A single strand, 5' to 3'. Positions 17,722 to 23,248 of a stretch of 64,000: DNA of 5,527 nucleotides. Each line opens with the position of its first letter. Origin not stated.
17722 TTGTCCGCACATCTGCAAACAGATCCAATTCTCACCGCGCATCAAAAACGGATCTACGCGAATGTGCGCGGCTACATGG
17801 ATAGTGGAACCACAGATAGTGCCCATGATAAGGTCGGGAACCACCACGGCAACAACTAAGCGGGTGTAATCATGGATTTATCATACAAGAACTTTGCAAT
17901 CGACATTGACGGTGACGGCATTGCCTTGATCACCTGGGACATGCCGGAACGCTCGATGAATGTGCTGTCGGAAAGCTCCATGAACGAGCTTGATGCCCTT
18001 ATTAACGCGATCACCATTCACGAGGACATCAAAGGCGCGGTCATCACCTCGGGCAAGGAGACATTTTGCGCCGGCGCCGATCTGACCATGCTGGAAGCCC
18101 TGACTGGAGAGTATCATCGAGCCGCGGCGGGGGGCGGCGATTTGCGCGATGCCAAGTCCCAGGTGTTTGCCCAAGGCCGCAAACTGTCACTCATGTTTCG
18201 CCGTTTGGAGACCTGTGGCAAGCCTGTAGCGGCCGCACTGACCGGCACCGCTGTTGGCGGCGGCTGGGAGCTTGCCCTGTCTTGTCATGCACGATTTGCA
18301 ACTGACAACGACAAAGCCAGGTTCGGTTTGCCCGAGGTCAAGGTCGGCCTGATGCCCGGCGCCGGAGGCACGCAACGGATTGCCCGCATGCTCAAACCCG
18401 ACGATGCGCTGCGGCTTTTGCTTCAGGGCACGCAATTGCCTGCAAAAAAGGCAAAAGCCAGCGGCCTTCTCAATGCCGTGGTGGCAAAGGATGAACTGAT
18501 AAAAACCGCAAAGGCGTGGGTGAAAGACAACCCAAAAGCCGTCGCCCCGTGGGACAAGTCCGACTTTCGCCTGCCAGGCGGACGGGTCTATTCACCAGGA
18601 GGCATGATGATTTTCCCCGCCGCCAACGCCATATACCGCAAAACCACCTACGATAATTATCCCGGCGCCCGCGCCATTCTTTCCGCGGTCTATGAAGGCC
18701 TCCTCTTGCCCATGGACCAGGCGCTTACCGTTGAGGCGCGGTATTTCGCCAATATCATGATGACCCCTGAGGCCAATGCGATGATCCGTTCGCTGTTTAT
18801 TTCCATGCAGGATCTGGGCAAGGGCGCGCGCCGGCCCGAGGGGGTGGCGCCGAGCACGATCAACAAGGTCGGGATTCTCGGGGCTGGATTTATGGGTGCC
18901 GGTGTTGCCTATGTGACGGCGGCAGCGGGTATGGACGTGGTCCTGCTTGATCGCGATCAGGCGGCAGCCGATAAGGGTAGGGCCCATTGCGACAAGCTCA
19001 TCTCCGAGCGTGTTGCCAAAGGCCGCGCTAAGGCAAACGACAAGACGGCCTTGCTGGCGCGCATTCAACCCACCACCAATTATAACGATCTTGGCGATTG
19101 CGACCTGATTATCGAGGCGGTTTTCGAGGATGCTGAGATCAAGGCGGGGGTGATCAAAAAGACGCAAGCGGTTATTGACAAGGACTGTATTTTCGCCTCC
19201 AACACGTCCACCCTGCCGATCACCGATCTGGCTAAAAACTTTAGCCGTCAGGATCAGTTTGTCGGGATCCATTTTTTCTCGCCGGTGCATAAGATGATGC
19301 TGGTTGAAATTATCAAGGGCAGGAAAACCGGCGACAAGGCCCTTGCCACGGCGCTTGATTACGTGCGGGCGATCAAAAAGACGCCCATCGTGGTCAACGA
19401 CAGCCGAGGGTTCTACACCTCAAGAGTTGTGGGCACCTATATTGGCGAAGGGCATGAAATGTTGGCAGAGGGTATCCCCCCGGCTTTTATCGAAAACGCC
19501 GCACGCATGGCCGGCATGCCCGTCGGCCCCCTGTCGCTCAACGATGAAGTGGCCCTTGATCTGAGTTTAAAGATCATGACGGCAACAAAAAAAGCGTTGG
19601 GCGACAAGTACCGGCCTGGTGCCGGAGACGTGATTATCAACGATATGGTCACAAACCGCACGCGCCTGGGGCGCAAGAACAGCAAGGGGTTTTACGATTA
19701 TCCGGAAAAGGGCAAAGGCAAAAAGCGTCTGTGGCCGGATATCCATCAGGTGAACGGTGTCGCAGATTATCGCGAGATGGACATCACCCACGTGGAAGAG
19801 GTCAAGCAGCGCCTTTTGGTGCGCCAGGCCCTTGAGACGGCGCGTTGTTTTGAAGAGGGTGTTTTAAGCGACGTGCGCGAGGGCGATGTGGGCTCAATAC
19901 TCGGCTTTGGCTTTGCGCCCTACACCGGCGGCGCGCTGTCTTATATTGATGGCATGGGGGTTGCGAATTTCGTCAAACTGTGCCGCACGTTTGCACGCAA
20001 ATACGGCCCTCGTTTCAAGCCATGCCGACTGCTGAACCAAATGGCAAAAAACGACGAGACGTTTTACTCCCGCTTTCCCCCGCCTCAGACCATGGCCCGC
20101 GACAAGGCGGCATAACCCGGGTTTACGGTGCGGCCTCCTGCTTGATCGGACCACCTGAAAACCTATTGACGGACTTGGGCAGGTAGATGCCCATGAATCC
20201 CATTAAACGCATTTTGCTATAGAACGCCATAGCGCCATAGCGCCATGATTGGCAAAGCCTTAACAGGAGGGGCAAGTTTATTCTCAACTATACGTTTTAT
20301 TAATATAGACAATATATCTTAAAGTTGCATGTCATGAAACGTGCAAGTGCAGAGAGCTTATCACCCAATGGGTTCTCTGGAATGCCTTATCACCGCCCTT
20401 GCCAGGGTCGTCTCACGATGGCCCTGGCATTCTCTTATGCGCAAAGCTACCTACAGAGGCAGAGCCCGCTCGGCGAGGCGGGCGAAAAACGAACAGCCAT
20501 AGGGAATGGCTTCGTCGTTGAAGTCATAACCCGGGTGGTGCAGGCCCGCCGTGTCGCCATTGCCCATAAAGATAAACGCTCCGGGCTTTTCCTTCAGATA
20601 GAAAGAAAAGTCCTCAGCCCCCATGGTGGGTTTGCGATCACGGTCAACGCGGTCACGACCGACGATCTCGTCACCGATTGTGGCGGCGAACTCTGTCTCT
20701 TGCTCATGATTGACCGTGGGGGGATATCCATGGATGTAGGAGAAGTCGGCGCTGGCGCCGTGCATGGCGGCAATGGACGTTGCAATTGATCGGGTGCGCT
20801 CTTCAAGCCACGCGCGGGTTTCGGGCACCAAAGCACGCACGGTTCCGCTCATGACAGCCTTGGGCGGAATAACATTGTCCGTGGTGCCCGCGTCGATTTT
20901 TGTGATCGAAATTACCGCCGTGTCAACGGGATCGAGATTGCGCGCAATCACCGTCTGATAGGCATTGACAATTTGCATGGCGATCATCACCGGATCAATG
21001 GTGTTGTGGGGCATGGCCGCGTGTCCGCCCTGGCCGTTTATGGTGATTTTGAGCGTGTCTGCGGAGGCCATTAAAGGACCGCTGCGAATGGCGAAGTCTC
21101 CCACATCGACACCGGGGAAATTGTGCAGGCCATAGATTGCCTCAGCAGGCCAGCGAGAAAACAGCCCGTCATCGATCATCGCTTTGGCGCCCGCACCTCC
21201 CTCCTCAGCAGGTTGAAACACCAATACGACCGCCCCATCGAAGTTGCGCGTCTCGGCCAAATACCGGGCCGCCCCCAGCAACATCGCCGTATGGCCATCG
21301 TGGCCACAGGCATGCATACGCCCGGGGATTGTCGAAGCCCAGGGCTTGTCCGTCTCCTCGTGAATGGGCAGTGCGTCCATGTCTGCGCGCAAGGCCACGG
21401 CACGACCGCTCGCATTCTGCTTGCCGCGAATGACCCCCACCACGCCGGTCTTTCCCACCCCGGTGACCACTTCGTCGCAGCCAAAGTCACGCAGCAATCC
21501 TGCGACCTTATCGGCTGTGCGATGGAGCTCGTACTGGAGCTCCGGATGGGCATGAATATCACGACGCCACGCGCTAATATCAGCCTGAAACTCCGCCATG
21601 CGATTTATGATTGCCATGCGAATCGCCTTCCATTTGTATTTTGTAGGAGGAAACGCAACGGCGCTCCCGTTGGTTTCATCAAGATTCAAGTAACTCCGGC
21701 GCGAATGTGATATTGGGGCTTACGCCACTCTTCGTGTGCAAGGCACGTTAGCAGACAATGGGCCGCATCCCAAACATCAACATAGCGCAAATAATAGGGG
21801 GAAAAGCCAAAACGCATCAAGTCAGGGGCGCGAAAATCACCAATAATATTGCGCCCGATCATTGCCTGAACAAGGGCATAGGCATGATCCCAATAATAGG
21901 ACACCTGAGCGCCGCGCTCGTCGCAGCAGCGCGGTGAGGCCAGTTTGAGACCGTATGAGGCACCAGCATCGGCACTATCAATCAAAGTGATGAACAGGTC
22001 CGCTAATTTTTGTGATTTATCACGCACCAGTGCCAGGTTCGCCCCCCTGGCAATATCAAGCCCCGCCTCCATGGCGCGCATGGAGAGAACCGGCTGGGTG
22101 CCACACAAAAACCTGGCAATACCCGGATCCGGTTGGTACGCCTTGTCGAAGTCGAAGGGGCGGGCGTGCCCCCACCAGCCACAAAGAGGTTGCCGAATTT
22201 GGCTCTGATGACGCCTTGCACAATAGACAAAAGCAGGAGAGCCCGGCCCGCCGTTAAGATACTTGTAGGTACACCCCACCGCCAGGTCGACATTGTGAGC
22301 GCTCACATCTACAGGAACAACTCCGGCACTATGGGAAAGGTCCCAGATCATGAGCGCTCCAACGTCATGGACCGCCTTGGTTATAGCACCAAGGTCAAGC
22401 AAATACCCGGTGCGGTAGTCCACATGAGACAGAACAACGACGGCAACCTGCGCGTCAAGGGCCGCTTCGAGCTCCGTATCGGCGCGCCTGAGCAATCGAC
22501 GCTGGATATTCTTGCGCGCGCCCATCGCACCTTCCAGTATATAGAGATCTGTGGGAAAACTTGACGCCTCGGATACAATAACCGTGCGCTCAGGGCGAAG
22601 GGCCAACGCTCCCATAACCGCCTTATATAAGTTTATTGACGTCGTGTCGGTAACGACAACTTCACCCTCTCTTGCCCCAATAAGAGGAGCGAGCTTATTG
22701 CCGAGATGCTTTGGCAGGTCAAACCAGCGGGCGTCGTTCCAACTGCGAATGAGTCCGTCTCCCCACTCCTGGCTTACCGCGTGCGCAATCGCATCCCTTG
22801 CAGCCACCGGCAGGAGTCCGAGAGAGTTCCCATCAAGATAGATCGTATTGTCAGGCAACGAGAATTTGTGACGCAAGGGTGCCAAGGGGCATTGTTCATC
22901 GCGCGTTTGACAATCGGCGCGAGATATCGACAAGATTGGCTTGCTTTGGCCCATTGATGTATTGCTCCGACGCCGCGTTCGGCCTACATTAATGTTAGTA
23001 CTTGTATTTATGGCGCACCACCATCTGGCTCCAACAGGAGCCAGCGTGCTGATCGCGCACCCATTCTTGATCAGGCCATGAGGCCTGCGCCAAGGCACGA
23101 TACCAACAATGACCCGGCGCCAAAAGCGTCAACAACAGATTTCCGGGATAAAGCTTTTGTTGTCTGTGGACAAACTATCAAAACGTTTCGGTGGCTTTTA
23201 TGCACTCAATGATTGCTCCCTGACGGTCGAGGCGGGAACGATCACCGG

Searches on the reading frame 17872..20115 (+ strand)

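Call 22: search_protein_families(library=pfam, proteins=[window:17872-20115:+], max_evalue=0.0001)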
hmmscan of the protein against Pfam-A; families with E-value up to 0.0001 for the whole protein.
window:17872-20115:+ (747 aa): 5 families
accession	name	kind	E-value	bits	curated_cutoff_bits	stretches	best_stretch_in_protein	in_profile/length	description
PF02737.24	3HCDH_N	-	9.1e-62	208.6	22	1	332-510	1-179/180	3-hydroxyacyl-CoA dehydrogenase, NAD binding domain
PF00378.25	ECH_1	-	3.4e-33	115.5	27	1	15-218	4-188/251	Enoyl-CoA hydratase/isomerase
PF00725.27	3HCDH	-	3.7e-22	79.1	22.1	1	513-610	1-97/97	3-hydroxyacyl-CoA dehydrogenase, C-terminal domain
PF16113.10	ECH_2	-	5.9e-21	75.8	27.2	1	26-216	9-184/335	Enoyl-CoA hydratase/isomerase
PF01266.30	DAO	-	9.9e-06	25.7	27.9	1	333-370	2-41/353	FAD dependent oxidoreductase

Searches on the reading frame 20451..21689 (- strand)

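Call 22: search_protein_families(library=pfam, proteins=[window:20451-21689:-], max_evalue=0.0001)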
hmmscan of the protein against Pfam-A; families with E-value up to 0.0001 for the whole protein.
window:20451-21689:- (412 aa): 2 families
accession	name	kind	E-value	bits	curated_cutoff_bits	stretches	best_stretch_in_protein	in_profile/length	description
PF01546.33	Peptidase_M20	-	3e-49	168.2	24.6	1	99-407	1-205/206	Peptidase family M20/M25/M40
PF07687.19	M20_dimer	-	5.3e-12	46.1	21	1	212-305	8-101/107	Peptidase dimerisation domain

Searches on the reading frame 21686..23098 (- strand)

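Call 22: search_protein_families(library=pfam, proteins=[window:21686-23098:-], max_evalue=0.0001)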
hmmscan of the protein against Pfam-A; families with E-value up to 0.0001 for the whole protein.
window:21686-23098:- (470 aa): 2 families
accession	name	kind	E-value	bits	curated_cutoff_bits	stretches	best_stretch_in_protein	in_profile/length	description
PF22580.2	KYNU_C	-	8.2e-28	96.7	27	1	358-449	1-90/90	Kynureninase C-terminal domain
PF00266.25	Aminotran_5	-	1.7e-15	57.4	21.5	1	134-383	50-301/371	Aminotransferase class-V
